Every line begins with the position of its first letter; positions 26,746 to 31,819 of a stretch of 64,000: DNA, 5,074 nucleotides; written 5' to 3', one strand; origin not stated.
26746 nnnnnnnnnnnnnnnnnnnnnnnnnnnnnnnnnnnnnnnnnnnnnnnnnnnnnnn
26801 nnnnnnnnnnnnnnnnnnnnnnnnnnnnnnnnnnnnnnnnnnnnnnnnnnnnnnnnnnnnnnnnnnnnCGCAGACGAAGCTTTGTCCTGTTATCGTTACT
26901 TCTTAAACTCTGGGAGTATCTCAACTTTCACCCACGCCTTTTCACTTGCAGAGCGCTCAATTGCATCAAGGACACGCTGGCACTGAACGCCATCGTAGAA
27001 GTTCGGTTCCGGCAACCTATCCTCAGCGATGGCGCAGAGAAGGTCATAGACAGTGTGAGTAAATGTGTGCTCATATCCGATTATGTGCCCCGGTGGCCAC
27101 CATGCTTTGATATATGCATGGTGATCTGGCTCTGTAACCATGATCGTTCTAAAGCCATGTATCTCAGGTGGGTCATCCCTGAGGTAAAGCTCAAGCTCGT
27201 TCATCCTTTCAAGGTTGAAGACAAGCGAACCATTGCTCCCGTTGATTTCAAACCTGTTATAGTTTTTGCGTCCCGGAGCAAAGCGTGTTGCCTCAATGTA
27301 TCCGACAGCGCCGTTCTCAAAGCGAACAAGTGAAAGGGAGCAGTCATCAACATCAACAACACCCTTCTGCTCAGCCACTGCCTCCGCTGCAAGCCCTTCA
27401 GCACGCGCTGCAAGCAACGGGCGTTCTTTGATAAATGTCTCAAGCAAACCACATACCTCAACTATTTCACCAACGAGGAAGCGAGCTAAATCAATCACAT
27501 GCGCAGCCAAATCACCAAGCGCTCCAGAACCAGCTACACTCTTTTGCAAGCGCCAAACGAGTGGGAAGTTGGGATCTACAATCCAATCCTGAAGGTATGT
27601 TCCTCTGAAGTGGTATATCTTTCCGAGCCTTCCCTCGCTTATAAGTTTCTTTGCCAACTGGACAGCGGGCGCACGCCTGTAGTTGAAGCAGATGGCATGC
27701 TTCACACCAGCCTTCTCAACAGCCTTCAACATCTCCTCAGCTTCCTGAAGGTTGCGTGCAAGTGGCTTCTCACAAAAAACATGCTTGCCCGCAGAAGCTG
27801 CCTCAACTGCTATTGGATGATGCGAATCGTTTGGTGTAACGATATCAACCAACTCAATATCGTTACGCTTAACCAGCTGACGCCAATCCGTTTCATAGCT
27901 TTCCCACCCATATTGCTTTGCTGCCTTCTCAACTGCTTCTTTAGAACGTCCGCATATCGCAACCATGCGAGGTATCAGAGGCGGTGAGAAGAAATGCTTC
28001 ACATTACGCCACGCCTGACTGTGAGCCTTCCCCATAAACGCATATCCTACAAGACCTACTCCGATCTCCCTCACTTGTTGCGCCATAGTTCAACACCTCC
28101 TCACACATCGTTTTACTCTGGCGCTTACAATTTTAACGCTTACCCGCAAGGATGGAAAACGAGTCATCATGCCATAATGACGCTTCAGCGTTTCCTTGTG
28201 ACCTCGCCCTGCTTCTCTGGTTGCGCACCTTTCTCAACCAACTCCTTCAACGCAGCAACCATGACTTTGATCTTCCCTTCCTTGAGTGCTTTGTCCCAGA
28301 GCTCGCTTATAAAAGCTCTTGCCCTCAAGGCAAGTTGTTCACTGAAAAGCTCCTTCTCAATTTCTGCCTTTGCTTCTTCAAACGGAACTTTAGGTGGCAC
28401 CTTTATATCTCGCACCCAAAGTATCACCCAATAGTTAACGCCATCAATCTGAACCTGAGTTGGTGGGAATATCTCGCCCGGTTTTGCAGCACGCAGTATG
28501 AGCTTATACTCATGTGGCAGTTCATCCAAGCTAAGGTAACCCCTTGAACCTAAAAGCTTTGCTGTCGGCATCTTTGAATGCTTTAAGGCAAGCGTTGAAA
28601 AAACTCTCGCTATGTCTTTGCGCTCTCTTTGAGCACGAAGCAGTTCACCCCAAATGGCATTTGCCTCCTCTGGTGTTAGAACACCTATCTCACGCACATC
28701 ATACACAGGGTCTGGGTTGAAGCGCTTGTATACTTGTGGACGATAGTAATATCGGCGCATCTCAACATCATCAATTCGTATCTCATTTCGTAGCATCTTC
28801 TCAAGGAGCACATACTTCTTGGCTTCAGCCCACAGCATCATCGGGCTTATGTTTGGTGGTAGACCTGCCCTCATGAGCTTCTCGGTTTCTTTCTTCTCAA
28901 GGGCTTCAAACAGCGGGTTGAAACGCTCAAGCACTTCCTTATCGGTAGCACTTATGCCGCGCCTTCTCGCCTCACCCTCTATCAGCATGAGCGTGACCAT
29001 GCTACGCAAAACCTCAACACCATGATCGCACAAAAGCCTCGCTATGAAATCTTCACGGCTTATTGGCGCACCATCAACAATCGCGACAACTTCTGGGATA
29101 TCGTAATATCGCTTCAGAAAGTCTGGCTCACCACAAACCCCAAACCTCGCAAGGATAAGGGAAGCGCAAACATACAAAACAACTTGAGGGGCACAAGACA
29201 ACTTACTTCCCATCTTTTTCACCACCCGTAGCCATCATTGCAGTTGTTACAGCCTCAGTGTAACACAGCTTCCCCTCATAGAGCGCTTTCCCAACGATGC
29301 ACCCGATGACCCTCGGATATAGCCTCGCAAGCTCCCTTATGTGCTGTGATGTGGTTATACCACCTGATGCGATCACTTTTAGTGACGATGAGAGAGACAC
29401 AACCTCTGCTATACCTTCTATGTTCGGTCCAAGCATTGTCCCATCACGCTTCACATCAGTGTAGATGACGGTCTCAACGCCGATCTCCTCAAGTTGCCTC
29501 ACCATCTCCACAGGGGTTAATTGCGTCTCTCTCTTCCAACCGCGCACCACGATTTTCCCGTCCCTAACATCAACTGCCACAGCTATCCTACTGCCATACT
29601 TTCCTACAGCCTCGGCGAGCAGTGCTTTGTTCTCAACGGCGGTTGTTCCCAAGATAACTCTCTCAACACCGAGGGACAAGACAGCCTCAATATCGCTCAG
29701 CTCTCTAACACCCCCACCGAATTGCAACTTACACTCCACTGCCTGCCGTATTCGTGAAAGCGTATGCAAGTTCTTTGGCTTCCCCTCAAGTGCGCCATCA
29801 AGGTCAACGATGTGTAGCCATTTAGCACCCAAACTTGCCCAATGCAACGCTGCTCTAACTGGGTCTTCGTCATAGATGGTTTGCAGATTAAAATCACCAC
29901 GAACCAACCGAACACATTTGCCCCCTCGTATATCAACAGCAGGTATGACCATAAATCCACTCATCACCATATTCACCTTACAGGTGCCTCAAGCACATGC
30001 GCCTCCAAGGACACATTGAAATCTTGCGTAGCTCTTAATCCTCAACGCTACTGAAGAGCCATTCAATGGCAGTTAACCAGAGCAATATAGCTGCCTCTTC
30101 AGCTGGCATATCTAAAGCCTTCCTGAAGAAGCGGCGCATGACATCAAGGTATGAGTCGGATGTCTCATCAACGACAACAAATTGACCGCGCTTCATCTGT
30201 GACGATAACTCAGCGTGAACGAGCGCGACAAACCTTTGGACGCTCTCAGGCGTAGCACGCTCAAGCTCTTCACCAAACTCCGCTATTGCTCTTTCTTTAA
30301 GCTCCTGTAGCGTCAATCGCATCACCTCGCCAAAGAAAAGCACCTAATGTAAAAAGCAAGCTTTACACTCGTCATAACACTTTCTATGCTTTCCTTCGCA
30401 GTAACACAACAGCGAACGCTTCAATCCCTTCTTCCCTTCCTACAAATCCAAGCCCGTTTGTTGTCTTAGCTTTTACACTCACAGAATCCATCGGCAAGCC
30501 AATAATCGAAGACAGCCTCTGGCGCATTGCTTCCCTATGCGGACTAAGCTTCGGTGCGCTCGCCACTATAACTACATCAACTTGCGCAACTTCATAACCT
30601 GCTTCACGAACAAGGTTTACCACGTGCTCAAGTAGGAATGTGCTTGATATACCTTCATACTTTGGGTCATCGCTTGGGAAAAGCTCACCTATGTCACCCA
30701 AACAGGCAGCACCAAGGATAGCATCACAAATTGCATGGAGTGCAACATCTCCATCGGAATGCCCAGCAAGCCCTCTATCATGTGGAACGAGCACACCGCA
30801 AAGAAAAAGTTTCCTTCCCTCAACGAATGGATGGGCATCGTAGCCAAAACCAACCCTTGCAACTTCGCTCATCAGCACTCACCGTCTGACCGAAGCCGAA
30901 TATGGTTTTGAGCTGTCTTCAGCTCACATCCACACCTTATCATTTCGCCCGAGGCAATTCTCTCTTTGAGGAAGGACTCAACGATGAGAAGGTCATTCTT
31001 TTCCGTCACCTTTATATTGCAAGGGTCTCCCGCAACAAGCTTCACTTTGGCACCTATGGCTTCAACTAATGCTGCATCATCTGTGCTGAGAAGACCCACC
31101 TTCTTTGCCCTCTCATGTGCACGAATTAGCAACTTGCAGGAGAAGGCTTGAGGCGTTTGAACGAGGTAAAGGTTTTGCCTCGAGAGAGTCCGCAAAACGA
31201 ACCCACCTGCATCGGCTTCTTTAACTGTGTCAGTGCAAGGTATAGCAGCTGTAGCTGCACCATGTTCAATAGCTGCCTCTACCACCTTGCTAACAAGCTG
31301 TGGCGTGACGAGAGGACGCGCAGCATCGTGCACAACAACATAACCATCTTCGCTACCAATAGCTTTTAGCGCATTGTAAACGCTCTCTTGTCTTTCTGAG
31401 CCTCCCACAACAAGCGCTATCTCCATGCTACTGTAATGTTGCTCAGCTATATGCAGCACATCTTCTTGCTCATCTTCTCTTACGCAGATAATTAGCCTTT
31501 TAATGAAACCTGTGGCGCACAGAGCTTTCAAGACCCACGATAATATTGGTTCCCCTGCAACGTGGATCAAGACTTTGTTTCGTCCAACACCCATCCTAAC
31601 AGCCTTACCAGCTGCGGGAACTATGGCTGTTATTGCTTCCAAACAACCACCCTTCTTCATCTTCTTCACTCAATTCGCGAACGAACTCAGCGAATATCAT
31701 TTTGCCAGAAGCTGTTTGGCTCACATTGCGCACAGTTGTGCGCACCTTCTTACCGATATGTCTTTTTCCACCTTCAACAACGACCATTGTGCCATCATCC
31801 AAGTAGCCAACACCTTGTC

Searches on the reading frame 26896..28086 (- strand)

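Call 57: search_protein_families(library=pfam, proteins=[window:26896-28086:-], max_evalue=0.001)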
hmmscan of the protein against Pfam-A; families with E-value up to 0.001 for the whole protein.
window:26896-28086:- (396 aa): 3 families
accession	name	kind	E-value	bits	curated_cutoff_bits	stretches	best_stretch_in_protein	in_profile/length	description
PF22725.1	GFO_IDH_MocA_C3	-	1.1e-31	109.8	27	1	142-289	1-124/124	GFO/IDH/MocA C-terminal domain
PF01408.29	GFO_IDH_MocA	-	4.9e-28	98.7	24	1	8-129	1-115/120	Oxidoreductase family, NAD-binding Rossmann fold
PF02894.22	GFO_IDH_MocA_C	-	3.2e-23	83.1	22.9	1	146-388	1-218/218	Oxidoreductase family, C-terminal alpha/beta domain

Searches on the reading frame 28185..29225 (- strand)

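Call 57: search_protein_families(library=pfam, proteins=[window:28185-29225:-], max_evalue=0.001)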
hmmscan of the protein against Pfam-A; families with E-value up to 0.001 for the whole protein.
window:28185-29225:- (346 aa): 2 families
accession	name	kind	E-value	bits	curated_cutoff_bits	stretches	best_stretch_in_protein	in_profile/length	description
PF13145.12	Rotamase_2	-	5.2e-05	24.5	27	1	151-286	1-120/121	PPIC-type PPIASE domain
PF13624.11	SurA_N_3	-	0.00024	21.4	27.2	0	71-102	86-117/162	SurA-like N-terminal domain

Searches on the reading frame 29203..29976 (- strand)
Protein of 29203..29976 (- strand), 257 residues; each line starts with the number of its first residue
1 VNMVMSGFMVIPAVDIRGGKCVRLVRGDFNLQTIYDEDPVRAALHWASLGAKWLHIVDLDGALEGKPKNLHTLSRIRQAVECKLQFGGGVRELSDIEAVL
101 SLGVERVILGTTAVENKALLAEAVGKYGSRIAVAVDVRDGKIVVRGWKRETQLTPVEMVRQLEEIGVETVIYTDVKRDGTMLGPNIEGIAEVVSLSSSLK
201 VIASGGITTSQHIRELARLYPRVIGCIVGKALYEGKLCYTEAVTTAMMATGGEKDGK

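Call 57: search_protein_families(library=pfam, proteins=[window:29203-29976:-], max_evalue=0.001)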
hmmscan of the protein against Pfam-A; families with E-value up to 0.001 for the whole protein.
window:29203-29976:- (257 aa): 2 families
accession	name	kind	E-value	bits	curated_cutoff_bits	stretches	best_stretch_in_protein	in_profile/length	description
PF00977.27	His_biosynth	-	4.3e-76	255.8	23.6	1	9-237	1-227/228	Histidine biosynthesis protein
PF01207.24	Dus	-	0.00026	20.7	20.4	0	64-122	167-226/311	Dihydrouridine synthase (Dus)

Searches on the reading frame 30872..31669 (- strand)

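Call 57: search_protein_families(library=pfam, proteins=[window:30872-31669:-], max_evalue=0.001)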
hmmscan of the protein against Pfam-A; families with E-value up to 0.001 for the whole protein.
window:30872-31669:- (265 aa): 3 families
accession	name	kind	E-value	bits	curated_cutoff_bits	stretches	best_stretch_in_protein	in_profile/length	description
PF01128.25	IspD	-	2.1e-67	227.5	27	1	13-235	1-220/221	2-C-methyl-D-erythritol 4-phosphate cytidylyltransferase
PF12804.13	NTP_transf_3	-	5.3e-13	49.9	27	1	15-147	1-124/160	MobA-like NTP transferase domain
PF02348.25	CTP_transf_3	-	4.1e-07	30.5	22.6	1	30-139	14-120/217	Cytidylyltransferase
